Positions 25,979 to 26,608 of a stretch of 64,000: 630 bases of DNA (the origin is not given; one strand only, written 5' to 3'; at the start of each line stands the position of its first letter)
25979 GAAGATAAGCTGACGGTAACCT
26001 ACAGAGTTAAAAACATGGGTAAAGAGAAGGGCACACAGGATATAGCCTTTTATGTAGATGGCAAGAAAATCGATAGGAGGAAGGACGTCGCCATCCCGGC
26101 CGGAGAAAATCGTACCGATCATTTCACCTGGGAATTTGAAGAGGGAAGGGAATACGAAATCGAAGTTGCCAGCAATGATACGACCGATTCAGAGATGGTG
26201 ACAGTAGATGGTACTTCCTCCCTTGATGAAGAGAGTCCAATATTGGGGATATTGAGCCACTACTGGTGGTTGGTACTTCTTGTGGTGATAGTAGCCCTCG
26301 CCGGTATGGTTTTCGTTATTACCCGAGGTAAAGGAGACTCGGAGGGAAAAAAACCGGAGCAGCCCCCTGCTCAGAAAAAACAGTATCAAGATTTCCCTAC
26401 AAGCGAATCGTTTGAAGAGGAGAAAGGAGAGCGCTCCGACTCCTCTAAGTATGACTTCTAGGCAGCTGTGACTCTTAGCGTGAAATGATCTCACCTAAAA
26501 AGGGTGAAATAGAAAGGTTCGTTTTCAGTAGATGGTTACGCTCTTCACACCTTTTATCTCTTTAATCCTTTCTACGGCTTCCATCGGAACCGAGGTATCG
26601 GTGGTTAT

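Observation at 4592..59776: Shared C-terminal anchor signature, [S/H/D]YWW[LF] plus TM helix plus long acidic tail, on unrelated surface proteins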

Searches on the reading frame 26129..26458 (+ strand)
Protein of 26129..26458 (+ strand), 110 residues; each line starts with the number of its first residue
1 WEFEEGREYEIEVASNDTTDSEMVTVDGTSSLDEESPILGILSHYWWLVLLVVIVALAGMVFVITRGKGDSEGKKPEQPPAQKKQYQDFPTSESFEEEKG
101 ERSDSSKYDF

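Call 11: search_protein_families(library=ncbifam, proteins=[window:26129-26458:+], max_evalue=10)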
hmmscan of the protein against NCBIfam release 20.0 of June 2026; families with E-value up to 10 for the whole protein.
seq(110 aa): 3 families
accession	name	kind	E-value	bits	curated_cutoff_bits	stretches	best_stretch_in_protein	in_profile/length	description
NF058603.1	SCO2097_fam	equivalog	0.029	14.7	110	1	38-97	57-118/129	SCO2097 family morphological protein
NF042931.1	SAG1386_EF1546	equivalog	0.11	12.5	80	1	48-93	35-83/158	SAG1386/EF1546 family surface-associated protein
NF006283.1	PRK08455.1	equivalog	0.17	11.5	187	1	49-100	25-75/182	flagellar basal body-associated protein FliL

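Call 102: predict_structure(protein=window:26129-26458:+)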
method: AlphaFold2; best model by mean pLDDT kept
length: 110 residues; sequences in the alignment: 1
mean_pLDDT: 65.2   pTM: 0.30
mean pLDDT of the five models: 65.2, 64.2, 62.3, 60.8, 58.4
residues with pLDDT >= 90: 16; 70-90: 11; 50-70: 78; < 50: 5
segments of 3 or more residues with pLDDT < 50: none
pLDDT, mean of each block of 10 residues (from residue 1): 57 57 58 60 88 95 73 55 59 58 57
secondary structure, 60 per line:
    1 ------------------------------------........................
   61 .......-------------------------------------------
elements in order: H37-67
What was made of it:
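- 26255..26323 (+): Anchor core of the beta-helix protein: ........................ A single-sequence AlphaFold2 model gives one helix over residues 37-67 of the last 110 (pLDDT 88-95), with the rest unstructured (call 102).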

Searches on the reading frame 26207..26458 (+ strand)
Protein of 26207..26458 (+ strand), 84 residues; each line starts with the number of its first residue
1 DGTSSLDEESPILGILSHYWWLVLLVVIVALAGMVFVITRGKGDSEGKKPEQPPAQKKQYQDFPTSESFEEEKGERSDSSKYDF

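Call 78: search_protein_families(library=pfam, proteins=[window:26207-26458:+], max_evalue=10)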
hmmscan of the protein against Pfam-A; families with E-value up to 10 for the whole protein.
seq(84 aa): 6 families
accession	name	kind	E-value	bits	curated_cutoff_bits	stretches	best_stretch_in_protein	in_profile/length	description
PF15206.11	FAM209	-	0.12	12.5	27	1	19-59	41-74/149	FAM209 family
PF11992.13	TgpA_N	-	0.12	11.8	30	1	11-43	9-40/333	TgpA N-terminal domain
PF04277.18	OAD_gamma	-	0.13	13.4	27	1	22-59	18-55/76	Oxaloacetate decarboxylase, gamma chain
PF05620.16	TMEM208_SND2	-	0.21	11.9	22.9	1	13-59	107-159/167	SRP-independent targeting protein 2/TMEM208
PF13980.11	UPF0370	-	0.23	12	28.1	1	15-36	3-24/61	Uncharacterised protein family (UPF0370)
PF14221.11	DUF4330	-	0.24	12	27.6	1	6-46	4-45/167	Domain of unknown function (DUF4330)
